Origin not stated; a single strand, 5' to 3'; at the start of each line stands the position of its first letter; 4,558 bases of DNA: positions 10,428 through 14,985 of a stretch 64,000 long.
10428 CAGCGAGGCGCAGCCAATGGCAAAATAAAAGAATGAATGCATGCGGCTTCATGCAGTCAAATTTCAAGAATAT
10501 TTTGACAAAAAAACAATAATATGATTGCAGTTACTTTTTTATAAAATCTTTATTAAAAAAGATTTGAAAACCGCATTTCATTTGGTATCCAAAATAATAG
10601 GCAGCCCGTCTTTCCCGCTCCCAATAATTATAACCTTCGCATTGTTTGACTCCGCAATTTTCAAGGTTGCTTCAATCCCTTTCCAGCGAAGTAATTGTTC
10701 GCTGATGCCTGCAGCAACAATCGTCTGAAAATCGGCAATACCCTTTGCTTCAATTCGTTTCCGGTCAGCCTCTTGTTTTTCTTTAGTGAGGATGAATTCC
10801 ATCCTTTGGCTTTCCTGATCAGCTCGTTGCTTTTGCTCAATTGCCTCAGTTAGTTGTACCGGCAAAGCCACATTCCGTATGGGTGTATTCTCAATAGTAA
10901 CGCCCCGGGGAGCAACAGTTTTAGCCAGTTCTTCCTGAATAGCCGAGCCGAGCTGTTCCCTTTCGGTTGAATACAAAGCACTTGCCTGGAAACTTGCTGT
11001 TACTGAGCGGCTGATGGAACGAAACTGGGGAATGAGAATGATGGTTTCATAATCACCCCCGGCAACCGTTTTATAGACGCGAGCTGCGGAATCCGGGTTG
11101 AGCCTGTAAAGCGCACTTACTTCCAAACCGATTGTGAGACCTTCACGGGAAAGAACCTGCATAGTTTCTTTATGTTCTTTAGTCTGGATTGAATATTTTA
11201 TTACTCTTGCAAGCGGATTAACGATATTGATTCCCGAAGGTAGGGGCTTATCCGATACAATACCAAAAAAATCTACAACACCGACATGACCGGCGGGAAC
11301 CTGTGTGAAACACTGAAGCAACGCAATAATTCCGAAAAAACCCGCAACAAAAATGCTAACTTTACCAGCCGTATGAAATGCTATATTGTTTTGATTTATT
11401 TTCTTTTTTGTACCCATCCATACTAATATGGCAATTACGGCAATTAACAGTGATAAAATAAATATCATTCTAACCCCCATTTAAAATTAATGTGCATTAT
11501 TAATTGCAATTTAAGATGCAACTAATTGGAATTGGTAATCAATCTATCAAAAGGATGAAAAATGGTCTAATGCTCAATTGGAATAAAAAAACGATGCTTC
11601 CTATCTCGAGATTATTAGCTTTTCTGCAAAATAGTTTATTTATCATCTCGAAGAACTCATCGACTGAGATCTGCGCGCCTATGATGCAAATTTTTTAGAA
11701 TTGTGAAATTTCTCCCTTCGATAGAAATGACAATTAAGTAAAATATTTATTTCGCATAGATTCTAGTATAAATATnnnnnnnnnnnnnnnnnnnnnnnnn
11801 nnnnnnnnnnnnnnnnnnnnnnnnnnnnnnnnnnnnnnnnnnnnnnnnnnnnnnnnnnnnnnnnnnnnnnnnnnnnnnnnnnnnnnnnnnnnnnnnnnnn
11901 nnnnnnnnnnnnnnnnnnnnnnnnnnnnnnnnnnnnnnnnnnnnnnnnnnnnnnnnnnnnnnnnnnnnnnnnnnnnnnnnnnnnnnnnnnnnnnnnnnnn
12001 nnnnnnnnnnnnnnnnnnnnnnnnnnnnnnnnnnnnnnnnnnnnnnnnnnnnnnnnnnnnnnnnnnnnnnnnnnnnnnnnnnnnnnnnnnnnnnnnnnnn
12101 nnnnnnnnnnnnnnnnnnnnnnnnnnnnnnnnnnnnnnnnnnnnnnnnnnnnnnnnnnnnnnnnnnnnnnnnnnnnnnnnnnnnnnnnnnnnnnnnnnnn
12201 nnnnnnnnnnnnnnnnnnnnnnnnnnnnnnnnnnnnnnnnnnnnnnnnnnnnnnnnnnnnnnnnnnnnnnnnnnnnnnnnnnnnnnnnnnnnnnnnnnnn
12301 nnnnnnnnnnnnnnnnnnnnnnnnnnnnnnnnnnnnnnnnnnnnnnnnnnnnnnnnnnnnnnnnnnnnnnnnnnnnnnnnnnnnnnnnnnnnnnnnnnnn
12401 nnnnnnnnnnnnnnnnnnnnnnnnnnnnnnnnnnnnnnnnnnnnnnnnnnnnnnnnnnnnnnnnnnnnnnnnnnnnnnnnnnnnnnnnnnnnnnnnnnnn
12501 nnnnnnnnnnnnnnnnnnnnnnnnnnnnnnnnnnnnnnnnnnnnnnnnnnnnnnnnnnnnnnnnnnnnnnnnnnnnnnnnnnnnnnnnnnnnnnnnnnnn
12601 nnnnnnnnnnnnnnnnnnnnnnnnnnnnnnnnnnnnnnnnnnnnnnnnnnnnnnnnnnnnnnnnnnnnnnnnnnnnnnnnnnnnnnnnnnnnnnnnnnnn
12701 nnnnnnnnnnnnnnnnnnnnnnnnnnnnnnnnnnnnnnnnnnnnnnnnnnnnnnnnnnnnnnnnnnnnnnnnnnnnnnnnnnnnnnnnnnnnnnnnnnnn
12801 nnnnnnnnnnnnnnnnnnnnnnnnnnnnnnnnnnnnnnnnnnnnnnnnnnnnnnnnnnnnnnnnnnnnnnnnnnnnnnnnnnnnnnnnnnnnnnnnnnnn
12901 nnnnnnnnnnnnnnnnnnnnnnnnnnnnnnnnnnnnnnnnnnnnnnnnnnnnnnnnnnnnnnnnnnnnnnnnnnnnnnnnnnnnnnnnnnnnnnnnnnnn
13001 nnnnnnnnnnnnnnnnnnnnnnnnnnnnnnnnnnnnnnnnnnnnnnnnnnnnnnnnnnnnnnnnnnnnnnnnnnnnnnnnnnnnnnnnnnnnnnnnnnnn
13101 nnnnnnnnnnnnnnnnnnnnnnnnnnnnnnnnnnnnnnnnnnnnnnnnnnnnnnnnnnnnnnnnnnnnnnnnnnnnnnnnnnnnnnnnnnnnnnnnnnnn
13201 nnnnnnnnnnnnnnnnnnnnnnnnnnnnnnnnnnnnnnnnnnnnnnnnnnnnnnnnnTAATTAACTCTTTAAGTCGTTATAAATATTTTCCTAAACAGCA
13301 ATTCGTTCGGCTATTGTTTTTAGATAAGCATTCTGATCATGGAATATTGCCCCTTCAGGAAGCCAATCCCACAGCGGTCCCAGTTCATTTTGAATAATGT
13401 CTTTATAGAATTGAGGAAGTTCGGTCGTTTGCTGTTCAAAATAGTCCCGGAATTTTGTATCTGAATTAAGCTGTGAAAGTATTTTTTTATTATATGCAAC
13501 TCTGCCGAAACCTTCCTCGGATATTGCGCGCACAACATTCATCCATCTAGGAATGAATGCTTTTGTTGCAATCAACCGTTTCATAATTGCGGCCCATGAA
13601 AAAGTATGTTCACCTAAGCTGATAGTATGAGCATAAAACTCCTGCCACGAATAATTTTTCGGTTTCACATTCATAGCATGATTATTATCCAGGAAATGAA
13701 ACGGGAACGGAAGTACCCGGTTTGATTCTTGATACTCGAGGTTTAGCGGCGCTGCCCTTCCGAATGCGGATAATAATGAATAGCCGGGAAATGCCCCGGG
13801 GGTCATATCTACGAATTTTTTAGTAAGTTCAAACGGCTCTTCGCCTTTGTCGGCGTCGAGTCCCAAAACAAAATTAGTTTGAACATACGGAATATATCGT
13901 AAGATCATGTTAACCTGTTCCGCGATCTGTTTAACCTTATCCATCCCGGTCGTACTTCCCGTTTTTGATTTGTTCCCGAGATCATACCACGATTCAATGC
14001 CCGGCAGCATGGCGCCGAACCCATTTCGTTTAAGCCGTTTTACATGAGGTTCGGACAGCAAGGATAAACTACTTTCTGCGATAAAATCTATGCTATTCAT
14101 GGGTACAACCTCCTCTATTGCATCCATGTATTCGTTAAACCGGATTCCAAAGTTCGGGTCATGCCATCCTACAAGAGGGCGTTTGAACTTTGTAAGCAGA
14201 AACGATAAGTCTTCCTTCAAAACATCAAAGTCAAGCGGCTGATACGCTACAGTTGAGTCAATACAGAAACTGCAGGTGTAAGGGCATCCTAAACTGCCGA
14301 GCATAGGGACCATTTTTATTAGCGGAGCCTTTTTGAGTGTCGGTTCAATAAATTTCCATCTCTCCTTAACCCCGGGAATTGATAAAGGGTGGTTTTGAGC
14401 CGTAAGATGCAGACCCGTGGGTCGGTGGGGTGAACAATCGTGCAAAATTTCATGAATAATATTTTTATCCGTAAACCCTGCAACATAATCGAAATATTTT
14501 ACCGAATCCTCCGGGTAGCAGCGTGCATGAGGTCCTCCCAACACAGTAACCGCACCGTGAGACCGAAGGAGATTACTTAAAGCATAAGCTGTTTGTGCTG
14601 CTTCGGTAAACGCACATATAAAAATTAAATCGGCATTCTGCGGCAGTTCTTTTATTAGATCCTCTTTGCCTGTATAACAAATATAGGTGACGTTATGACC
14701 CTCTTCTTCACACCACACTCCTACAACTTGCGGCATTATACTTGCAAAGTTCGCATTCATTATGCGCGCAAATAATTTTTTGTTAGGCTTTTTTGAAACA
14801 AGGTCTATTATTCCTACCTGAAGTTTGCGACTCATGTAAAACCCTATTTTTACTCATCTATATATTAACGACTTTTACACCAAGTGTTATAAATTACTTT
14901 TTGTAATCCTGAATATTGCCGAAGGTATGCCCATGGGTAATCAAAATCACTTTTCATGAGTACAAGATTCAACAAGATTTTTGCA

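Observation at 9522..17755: Two paralogous orphan NarL/FixJ response regulators embedded in the element-rich region. One is preceded by the element and the other's stop codon lies inside a copy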

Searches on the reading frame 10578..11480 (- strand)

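Call 9: search_protein_families(library=pfam, proteins=[window:10578-11480:-], max_evalue=0.01)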
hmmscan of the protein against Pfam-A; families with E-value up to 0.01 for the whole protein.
window:10578-11480:- (300 aa): 2 families
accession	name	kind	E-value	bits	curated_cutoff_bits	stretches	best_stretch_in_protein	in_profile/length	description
PF01145.31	Band_7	-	1e-26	94.5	23.6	1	60-238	2-169/176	SPFH domain / Band 7 family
PF13421.11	Band_7_1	-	0.0015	18.6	24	1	168-219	157-208/211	SPFH domain-Band 7 family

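Call 47: search_protein_families(library=ncbifam, proteins=[window:10578-11480:-], max_evalue=0.001)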
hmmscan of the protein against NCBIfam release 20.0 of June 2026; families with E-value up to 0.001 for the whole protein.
window:10578-11480:- (300 aa): 1 family
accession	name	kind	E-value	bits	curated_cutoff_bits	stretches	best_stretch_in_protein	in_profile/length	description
TIGR01933.1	hflK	equivalog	8.4e-05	22.1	159.4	1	67-260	10-198/261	FtsH protease activity modulator HflK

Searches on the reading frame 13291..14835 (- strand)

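Call 9: search_protein_families(library=pfam, proteins=[window:13291-14835:-], max_evalue=0.01)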
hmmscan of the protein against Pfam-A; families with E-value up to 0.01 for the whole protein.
window:13291-14835:- (514 aa): 2 families
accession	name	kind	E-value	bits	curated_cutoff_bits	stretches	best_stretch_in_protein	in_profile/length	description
PF02310.24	B12-binding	-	9.2e-07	29.2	32.1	1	38-119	20-110/121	B12 binding domain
PF04055.27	Radical_SAM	-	0.00019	22.1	29.5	1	182-317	5-143/166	Radical SAM superfamily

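Call 47: search_protein_families(library=ncbifam, proteins=[window:13291-14835:-], max_evalue=0.001)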
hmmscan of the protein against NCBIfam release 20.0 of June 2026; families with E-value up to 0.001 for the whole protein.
window:13291-14835:- (514 aa): 1 family
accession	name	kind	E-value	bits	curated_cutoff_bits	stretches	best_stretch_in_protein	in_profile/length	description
TIGR04013.1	B12_SAM_MJ_1487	hypoth_equivalog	1.8e-07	30.3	251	1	63-193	37-169/382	TIGR04013 family B12-binding domain/radical SAM domain-containing protein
